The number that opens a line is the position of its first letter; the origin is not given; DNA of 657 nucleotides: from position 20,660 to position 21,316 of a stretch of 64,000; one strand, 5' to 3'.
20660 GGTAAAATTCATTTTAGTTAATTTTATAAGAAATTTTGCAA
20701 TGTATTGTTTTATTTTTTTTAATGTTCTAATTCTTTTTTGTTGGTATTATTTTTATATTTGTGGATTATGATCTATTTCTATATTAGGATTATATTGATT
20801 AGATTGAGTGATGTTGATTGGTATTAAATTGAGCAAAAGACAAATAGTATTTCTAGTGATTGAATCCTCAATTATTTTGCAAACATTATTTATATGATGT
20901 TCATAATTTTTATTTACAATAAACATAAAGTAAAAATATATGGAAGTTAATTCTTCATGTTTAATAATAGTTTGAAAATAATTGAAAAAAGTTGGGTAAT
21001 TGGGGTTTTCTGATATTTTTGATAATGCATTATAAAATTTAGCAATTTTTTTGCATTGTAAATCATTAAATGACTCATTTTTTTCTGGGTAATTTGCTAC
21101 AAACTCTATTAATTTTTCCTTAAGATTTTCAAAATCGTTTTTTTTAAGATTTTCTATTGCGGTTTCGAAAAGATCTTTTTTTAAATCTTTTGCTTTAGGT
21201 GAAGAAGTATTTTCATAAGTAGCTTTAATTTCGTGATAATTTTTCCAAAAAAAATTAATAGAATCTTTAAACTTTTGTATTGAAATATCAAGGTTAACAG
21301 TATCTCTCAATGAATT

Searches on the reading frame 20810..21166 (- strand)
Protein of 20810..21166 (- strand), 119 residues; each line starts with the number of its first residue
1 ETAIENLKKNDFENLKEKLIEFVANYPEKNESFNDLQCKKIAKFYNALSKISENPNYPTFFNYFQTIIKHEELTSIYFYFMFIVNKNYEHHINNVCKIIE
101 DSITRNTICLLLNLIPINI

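Call 96: find_homologous_proteins(query=A7, max_evalue=0.001)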
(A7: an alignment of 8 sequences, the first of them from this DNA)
Query A7 (8 sequences) (119 aa, profile of the alignment): 2 proteins with E <= 0.001 among 742 candidates.
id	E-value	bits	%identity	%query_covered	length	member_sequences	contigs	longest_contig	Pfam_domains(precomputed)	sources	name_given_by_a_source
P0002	4.1e-29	119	76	81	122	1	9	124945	-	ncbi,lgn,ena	-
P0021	1.5e-17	82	28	56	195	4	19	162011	-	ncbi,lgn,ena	-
